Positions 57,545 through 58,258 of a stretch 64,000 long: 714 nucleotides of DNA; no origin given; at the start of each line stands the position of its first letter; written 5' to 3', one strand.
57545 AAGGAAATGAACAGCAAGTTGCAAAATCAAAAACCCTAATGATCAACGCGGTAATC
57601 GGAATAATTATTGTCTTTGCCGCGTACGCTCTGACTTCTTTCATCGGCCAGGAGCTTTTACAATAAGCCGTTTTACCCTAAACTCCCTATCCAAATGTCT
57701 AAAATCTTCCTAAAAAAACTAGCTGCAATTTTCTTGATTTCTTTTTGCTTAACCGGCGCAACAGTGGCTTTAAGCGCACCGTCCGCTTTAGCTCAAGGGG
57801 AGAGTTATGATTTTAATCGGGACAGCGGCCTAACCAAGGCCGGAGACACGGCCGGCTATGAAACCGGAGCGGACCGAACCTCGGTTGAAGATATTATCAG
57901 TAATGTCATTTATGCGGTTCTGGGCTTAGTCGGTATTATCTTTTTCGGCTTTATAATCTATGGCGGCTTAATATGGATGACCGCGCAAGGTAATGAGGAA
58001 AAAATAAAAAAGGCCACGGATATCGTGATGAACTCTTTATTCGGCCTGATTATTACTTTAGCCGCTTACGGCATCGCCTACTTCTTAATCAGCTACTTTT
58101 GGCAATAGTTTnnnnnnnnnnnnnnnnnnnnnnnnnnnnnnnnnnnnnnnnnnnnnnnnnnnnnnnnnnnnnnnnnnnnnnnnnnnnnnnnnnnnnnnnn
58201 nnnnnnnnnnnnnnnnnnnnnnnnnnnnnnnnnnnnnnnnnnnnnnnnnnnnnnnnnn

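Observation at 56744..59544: Tandem array of six small secreted two-TM proteins, with a seventh copy at 51233, sharing a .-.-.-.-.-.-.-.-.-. loop (VirB2/TrbC-like pilin topology)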

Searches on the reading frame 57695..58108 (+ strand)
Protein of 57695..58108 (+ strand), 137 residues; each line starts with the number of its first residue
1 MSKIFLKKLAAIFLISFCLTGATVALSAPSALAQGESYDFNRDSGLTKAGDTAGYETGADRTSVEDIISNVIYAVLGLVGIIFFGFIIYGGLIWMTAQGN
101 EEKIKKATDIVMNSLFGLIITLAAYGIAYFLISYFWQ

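Call 3: search_protein_families(library=pfam, proteins=[window:57695-58108:+], max_evalue=1)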
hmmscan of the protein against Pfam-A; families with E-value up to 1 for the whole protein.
window:57695-58108:+ (137 aa): 4 families
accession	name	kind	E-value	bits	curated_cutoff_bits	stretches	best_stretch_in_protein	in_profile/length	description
PF18895.5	T4SS_pilin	-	1e-11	45.2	26.6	1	62-131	3-71/71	Type IV secretion system pilin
PF05545.16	FixQ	-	0.089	13.2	29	1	77-110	11-44/49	Cbb3-type cytochrome oxidase component FixQ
PF20077.4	CcmD_alt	-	0.45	11.1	23.5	0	71-89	31-49/61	CcmD family protein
PF04290.18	DctQ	-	0.59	10.5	28.3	1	71-136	64-127/132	Tripartite ATP-independent periplasmic transporters, DctQ component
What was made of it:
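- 57695..58108 (+): Pilin gene 3 (137 aa). PF18895 E 1e-11 (call 3).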

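Call 4: search_protein_families(library=ncbifam, proteins=[window:57695-58108:+], max_evalue=1)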
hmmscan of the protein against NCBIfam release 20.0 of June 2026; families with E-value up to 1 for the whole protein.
window:57695-58108:+ (137 aa): 4 families
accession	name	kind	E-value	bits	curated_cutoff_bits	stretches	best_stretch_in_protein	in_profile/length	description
NF045849.1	ICE_MMCAP2_0565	equivalog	1.2e-09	37.7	40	1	62-134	7-79/80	Mbov_0395 family pilin-like conjugal transfer protein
NF052396.1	MATE_WgkD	equivalog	0.0044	16.1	510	1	65-136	41-112/428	tryglysin-associated MATE efflux transporter WgkD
NF052590.1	ArlF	equivalog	0.17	12.1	110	1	77-110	7-40/137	archaellum stator protein ArlF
NF033218.1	anchor_AmaP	equivalog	0.58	9.9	55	0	68-136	4-71/166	alkaline shock response membrane anchor protein AmaP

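Call 11: find_encoding_contigs(protein=window:57695-58108:+, flank=10000, max_places=6)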
Protein window:57695-58108:+ (137 aa): 2 contigs read that carry it; 1 place shown.
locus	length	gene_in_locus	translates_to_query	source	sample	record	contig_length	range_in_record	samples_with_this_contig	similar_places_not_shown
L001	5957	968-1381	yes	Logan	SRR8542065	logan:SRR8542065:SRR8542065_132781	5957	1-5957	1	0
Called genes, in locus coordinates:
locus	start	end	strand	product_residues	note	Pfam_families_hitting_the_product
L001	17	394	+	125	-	PF18895:T4SS_pilin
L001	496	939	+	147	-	PF18895:T4SS_pilin (weak)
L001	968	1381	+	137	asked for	PF18895:T4SS_pilin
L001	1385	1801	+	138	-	PF18895:T4SS_pilin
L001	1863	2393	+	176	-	PF18895:T4SS_pilin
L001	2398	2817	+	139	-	PF18895:T4SS_pilin (weak)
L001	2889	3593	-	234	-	-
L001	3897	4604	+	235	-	-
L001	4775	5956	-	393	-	?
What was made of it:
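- Checked: The true start of gene 2 is probably ATG 57223 (147 aa, as called on an identical public contig, call 11) or ATG 57253 (137 aa).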

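Call 12: find_homologous_proteins(query=window:57695-58108:+)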
Query window:57695-58108:+ (137 aa): 39 proteins with E <= 0.001 among 188 candidates.
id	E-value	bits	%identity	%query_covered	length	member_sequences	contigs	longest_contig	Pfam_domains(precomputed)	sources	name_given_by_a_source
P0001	1.5e-79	282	98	100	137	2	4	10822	PF18895.6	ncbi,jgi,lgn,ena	jgi:hypothetical protein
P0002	6.3e-38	148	63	73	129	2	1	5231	PF18895.6,PF04956.19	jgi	-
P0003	8.5e-38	147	56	96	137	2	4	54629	PF18895.6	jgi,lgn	-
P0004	1.1e-36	144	53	99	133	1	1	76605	PF18895.6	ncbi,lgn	-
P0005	1.3e-36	143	61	80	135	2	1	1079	PF18895.6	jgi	jgi:hypothetical protein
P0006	2.2e-36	143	57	96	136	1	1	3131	PF18895.6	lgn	-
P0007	3.5e-36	142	65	80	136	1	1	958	PF18895.6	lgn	-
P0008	1.3e-35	140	55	96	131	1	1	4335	-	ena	-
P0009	5.3e-35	138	60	88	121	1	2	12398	PF18895.6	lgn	-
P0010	7.8e-35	138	53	94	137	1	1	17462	PF18895.6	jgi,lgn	-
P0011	8.3e-35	138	63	79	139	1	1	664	PF18895.6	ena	-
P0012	9.3e-35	137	56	93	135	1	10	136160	PF18895.6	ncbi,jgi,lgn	jgi:hypothetical protein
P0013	7.3e-34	134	58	80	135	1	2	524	PF18895.6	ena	-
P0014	1.5e-33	133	61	80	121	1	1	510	PF18895.6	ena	-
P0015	4.4e-33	132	55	93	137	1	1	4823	PF18895.6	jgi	jgi:hypothetical protein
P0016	1.1e-32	131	53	99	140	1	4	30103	PF18895.6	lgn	-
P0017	3.4e-32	129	52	99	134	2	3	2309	PF18895.6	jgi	-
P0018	2.6e-31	126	51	99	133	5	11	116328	PF18895.6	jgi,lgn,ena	jgi:hypothetical protein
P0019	2.9e-31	126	49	99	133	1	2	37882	PF18895.6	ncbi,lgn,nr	ncbi:MAG: Type secretion system pilin [Patescibacteria group bacterium]|nr:Type secretion system pil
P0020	3.5e-31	126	55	100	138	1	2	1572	PF18895.6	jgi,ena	-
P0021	3.6e-31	126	54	99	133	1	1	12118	PF18895.6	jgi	jgi:hypothetical protein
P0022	6.4e-31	125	55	76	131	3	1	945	PF18895.6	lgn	-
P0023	6.5e-31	125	49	99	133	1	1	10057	PF18895.6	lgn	-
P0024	1.0e-30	124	54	88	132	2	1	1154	PF18895.6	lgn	-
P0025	1.8e-30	123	59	76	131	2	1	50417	PF18895.6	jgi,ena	jgi:hypothetical protein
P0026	2.3e-30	123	55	88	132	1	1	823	PF18895.6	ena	-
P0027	3.1e-30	123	58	76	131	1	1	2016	PF18895.6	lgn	-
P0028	7.0e-30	122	49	100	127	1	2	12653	PF18895.6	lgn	-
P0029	8.2e-30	121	53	78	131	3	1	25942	PF18895.6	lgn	-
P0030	6.0e-29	119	55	78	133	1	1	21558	PF18895.6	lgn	-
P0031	1.2e-28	118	56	75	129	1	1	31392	PF18895.6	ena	-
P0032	1.4e-28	117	56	75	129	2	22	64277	PF18895.6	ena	-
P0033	2.7e-28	116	57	76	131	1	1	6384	PF18895.6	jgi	jgi:hypothetical protein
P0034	3.7e-28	116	53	87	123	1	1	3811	PF18895.6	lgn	-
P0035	8.9e-28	115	48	91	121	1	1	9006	PF18895.6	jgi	-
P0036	3.5e-26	110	52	94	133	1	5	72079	PF18895.6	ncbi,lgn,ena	-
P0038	1.4e-15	75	45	74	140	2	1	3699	PF18895.6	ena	-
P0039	2.9e-10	58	44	47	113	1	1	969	PF18895.6,PF04956.19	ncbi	-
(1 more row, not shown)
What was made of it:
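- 57695..58108 (+): There are 39 homologues, all Patescibacteria-type, most of them carrying PF18895 (call 12).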

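Call 20: find_related_loci(query=A2, collection=genome_contigs, flank=10000)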
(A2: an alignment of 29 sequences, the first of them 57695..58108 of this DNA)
Query A2 (137 aa) in genome_contigs; peptide patterns used: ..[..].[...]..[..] (x = any residue, [..] = any of these).
183 stretches matched a pattern; 151 encode a relative of the query (tblastn E <= 1e-3); the best 80 are kept; 80 distinct loci.
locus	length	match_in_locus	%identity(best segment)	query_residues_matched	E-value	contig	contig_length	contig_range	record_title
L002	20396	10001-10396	53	1-135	3e-42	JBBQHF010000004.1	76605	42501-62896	MAG: Patescibacteria group bacterium isolate Co_metawrap_919 Cmw_919_k141_17514628_length_76605_cov_15.9338, whole genom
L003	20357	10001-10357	58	19-137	3e-41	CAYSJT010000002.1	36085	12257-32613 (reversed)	MAG TPA_asm: uncultured Gammaproteobacteria bacterium isolate binchicken_co246_376 genome assembly, contig: NODE_1411_le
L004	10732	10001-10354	53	12-137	4e-39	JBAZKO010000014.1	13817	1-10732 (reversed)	MAG: Patescibacteria group bacterium isolate SO_2017_LW4_145 scaffold_8567_c1_LW137-91_2017, whole genome shotgun sequen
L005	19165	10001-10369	56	9-135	9e-39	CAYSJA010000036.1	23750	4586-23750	MAG TPA_asm: uncultured Gammaproteobacteria bacterium isolate SRP067234_co1_274 genome assembly, contig: k99_855908, who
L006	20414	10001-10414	49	1-137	2e-38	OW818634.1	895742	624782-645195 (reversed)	metagenome genome assembly, chromosome: 1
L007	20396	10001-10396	49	1-135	1e-36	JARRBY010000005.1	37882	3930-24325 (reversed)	MAG: Patescibacteria group bacterium isolate DJKA110_ANT-KO_bin.16 scaffold_204, whole genome shotgun sequence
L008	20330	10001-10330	56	29-137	4e-36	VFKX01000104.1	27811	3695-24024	MAG: Candidatus Falkowbacteria bacterium isolate Bin_61_32 c_000000815158, whole genome shotgun sequence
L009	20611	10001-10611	47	3-137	5e-36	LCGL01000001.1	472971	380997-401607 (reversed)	MAG: Candidatus Falkowbacteria bacterium GW2011_GWF2_43_32 UV95_C0001, whole genome shotgun sequence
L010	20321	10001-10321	54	29-135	1e-35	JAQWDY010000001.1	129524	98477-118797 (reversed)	MAG: Patescibacteria group bacterium isolate STF2_62 NODE_136_length_129524_cov_20.703316_Sandtown_F2, whole genome shot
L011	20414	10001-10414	51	2-137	4e-35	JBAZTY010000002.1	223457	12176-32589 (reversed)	MAG: Patescibacteria group bacterium isolate SO_2017_GW1_214 NODE_441_length_223457_cov_2.688940_OW334_2017, whole genom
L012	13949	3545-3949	44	1-135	2e-34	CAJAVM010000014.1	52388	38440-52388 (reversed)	uncultured bacterium isolate Loc080925-6m_bin-0519 genome assembly, contig: bin-0519:14/27, whole genome shotgun sequenc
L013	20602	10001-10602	58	32-135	2e-34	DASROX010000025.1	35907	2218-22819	MAG TPA_asm: Candidatus Saccharimonadales bacterium isolate SMAG_U10279 k141_319816, whole genome shotgun sequence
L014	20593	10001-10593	49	6-135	4e-34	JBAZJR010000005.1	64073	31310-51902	MAG: Patescibacteria group bacterium isolate SO_2017_LW4_124 scaffold_1206_c1_LW137-91_2017, whole genome shotgun sequen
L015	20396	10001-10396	46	1-132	1e-33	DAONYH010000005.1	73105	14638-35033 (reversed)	MAG TPA_asm: bacterium isolate AMR_MDS_4127 NODE_423_length_73105_cov_17.169035, whole genome shotgun sequence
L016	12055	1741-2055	53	32-135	2e-34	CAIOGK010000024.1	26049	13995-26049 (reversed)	Candidatus Falkowbacteria bacterium isolate Loclat_bin-04004 genome assembly, contig: bin-04004:024/137, whole genome sh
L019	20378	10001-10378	48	4-131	5e-32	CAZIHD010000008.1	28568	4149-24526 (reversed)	MAG TPA_asm: uncultured Gammaproteobacteria bacterium isolate SRP089250_co1_144 genome assembly, contig: NODE_2493_lengt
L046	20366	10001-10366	44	1-132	7e-24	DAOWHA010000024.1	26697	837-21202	MAG TPA_asm: bacterium isolate CSMAG_2005 CSMAG_2005_k141_454462_length_26697_cov_10.0000, whole genome shotgun sequence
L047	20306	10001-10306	42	36-133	1e-23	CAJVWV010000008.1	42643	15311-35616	TPA_asm: uncultured bacterium isolate DRR093004_bin.4_MetaBAT_v2.12.1_MAG genome assembly, contig: NODE_519_length_42643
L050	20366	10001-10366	38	1-137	1e-22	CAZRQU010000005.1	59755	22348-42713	MAG TPA_asm: uncultured Gammaproteobacteria bacterium isolate SRP332253_co2_32 genome assembly, contig: NODE_405_length_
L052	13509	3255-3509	49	48-132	2e-22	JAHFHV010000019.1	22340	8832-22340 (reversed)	MAG: Candidatus Magasanikiibacteriota bacterium isolate nzgw347 NODE_977_length_22341_cov_6.193204, whole genome shotgun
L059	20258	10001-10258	47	44-132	3e-21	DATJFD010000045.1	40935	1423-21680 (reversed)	MAG TPA_asm: Candidatus Binatia bacterium isolate SMAG_U15450 k141_6671390, whole genome shotgun sequence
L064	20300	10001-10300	44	26-133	6e-21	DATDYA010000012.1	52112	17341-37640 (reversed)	MAG TPA_asm: Patescibacteria group bacterium isolate SMAG_U8153 k141_1616547, whole genome shotgun sequence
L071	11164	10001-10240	52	51-131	2e-19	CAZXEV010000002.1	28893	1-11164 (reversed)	MAG TPA_asm: uncultured Gammaproteobacteria bacterium isolate SRP286056_co3_44 genome assembly, contig: NODE_1295_length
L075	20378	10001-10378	43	7-132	2e-19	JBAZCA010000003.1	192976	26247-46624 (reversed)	MAG: Patescibacteria group bacterium isolate SO_2017_GW1_125 NODE_560_length_192976_cov_8.978112_OW334_2017, whole genom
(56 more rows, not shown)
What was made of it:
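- Organism: relatives are Falkowbacteria, Magasanikbacteria, Uhrbacteria and other Patescibacteria (calls 12, 20).
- Tried and rejected: I repeated it with an alignment of gene 3 orthologues (call 20).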

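Call 34: predict_structure(alignment_id=A2)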
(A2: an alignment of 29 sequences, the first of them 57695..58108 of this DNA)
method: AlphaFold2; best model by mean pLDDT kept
length: 137 residues; sequences in the alignment: 29
mean_pLDDT: 78.0   pTM: 0.51
mean pLDDT of the five models: 78.0, 76.6, 75.7, 73.0, 72.8
residues with pLDDT >= 90: 48; 70-90: 37; 50-70: 49; < 50: 3
segments of 3 or more residues with pLDDT < 50: none
pLDDT, mean of each block of 10 residues (from residue 1): 63 71 59 55 65 64 75 90 96 95 96 96 90 75
secondary structure, 60 per line:
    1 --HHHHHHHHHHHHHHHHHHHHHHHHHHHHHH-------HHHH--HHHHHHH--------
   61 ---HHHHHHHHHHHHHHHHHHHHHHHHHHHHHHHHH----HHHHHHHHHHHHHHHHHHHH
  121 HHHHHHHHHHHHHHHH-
elements in order: H3-32 H40-43 H46-52 H64-96 H101-136
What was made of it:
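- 57695..58108 (+): In the AF2 model the hairpin helices 64-96 and 101-136 have pLDDT above 90 (call 34).
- On Pfam PF18895 T4SS_pilin: AF2 helices 64-96 and 101-136 have pLDDT above 90 (call 34).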

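Call 36: search_solved_structures(query=A2, max_evalue=10, show_alignments=2)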
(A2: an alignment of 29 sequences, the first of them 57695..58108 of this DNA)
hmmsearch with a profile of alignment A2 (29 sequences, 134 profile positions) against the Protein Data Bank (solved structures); distinct sequences matched with E-value up to 10: 20.
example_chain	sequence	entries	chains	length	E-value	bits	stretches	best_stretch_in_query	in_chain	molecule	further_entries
6i38_A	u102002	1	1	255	2.7e-07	34.2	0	87-106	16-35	nv2Pizza6-AYW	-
6i39_A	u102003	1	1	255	3.6e-07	33.7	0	87-106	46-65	v31Pizza6-AYW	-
6i37_A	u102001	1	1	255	4.3e-07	33.5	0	87-106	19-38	nv1Pizza6-AYW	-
6i3b_A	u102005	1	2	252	8.6e-07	32.5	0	87-106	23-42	cPizza6-AYW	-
6f0q_A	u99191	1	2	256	9.6e-07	32.4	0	87-106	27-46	Pizza6-AYW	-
6i3a_A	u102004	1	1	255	1e-05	29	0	87-106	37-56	v22Pizza6-AYW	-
7zcj_A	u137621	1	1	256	0.0018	21.8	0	87-106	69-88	Pizza6-TNH-TSH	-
7zph_A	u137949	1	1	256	0.0027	21.2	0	87-106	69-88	Pizza6-TNK-RSH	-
7zqg_A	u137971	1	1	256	0.013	19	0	87-107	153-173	Pizza6-KSH-TSH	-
7zq2_A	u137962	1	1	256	0.015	18.8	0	87-107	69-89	Pizza6-RSH-TSH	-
6f0s_A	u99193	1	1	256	0.017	18.6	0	87-107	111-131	Pizza6-SYW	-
7zpz_A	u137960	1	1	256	0.027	18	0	87-106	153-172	Pizza6-TSR-TSH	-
7zpw_A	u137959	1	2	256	0.064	16.8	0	87-107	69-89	Pizza6-TSK-TSH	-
7zcm_B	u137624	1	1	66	0.46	14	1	72-120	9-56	Sensory rhodopsin II transducer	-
1h2s_B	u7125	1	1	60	0.56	13.7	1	74-120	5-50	SENSORY RHODOPSIN II TRANSDUCER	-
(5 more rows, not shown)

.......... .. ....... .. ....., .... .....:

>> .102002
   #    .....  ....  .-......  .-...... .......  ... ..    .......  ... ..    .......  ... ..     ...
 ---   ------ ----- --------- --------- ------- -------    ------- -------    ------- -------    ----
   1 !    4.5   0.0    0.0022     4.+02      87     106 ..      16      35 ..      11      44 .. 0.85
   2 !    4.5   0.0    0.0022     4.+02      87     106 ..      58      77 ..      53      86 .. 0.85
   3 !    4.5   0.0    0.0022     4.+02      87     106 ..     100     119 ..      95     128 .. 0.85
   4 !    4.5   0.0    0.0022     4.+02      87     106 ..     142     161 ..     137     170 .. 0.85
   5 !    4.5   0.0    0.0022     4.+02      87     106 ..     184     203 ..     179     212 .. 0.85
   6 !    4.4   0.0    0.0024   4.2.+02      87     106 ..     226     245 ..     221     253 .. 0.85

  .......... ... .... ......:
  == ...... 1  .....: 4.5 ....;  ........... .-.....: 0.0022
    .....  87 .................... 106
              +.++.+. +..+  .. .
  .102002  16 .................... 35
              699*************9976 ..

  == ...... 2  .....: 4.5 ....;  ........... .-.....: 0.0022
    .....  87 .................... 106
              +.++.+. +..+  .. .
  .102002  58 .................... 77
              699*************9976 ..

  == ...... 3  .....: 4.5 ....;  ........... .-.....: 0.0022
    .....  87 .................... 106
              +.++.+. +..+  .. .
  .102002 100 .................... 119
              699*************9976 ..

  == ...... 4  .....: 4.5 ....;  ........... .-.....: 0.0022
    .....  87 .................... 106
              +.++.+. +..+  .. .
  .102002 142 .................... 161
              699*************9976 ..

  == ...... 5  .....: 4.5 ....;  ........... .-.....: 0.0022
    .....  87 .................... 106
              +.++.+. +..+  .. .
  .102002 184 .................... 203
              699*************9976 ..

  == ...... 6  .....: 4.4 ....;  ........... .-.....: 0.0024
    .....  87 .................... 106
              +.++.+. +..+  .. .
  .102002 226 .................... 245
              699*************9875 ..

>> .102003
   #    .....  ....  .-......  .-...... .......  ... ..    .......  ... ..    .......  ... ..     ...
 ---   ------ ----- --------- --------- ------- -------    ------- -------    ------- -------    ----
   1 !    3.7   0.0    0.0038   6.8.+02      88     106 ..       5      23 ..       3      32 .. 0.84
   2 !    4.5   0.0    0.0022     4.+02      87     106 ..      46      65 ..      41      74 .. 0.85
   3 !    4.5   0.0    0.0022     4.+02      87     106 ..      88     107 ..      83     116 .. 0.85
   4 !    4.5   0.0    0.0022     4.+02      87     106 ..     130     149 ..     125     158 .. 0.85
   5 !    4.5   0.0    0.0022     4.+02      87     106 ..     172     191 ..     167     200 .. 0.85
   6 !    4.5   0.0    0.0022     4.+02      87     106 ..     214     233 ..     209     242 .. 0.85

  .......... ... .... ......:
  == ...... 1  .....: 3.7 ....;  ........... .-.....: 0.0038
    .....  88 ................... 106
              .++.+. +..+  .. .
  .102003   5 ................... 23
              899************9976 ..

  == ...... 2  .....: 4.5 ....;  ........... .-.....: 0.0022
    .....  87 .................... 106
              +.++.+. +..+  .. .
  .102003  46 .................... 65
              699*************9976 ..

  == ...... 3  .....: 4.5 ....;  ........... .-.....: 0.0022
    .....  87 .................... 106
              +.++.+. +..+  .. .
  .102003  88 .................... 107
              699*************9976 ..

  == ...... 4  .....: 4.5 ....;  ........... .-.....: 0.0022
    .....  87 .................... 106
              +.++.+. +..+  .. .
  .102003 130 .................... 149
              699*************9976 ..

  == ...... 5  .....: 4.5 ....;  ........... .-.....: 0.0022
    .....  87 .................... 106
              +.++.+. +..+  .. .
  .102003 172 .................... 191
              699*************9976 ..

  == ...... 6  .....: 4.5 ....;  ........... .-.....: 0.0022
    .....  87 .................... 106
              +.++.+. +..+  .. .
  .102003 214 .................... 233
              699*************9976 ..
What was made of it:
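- Tried and rejected: I rejected these as a repeat artefact (call 36).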

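Call 37: fold_search(model_id=the predicted structure, library=pdb)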
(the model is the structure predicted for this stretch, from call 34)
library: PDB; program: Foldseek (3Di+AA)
matches with E <= 10: 78; with E <= 0.001: 0
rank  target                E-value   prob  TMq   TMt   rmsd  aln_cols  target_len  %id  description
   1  5oql_H                7.4e-01  0.23  0.30  0.23  21.1       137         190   14  Cryo-EM structure of the 90S pre-ribosome from Chaetomium thermophilum (released 2017-10-11)
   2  3epv_C                1.1e+00  0.95  0.41  0.52   4.3        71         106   10  X-ray Structure of the Metal-sensor CnrX in both the Apo- and Copper-bound Forms (released 2008-11-25)
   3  9sv3_D                1.1e+00  0.72  0.38  0.23  13.2        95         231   13  Local refinement of EloB/EloC/VHL/CV2a/14-3-3zeta/ERa from pose 1 (released 2025-12-03)
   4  1a91_MODEL_1_A        1.2e+00  0.91  0.42  0.66   2.6        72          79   19  SUBUNIT C OF THE F1FO ATP SYNTHASE OF ESCHERICHIA COLI; NMR, 10 STRUCTURES (released 1998-07-01)
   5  2y3h_C                1.4e+00  0.92  0.41  0.52   3.9        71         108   10  E63Q mutant of Cupriavidus metallidurans CH34 CnrXs (released 2011-03-30)
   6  8ivz_A                1.8e+00  0.23  0.30  0.26   8.3        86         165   16  Crystal structure of talin R7 in complex with KANK1 KN motif (released 2023-11-08)
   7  23as_0                2.1e+00  0.20  0.33  0.14  15.3       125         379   14  Structure of Arabidopsis SNX1 (Class l, 7-fold) (released 2026-03-18)
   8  4wwb                  2.4e+00  0.77  0.40  0.49   4.8        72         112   10  High-resolution structure of the Ni-bound form of the Y135F mutant of C. metallidurans CnrXs (released 2015-02-11)
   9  2y3h_B                2.7e+00  0.85  0.41  0.51   2.6        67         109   10  E63Q mutant of Cupriavidus metallidurans CH34 CnrXs (released 2011-03-30)
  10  5ulo_B                2.9e+00  0.41  0.38  0.23  13.1        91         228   14  Crystal Structure of 14-3-3 zeta in Complex with a Serine 124-phosphorylated TBC1D7 peptide (released 2018-01-31)
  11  3epv_A                3.1e+00  0.75  0.42  0.52   4.4        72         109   10  X-ray Structure of the Metal-sensor CnrX in both the Apo- and Copper-bound Forms (released 2008-11-25)
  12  3tul_C                3.1e+00  0.25  0.41  0.43   9.2       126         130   15  Crystal structure of N-terminal region of Type III Secretion Major Translocator SipB (residues 82-226) (released 2012-02-15)
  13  2y3h_D                3.7e+00  0.72  0.41  0.51   2.7        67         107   10  E63Q mutant of Cupriavidus metallidurans CH34 CnrXs (released 2011-03-30)
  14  3zg1_D                3.9e+00  0.69  0.41  0.50   2.8        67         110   10  NI-BOUND FORM OF M123A MUTANT OF CUPRIAVIDUS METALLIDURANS CH34 CNRXS (released 2013-10-23)
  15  2y39                  3.9e+00  0.60  0.41  0.50   4.8        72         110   10  Ni-bound form of Cupriavidus metallidurans CH34 CnrXs (released 2011-03-30)
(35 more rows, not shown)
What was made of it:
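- Foldseek lists the F1Fo subunit c (1a91) among its weak hits (call 37).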
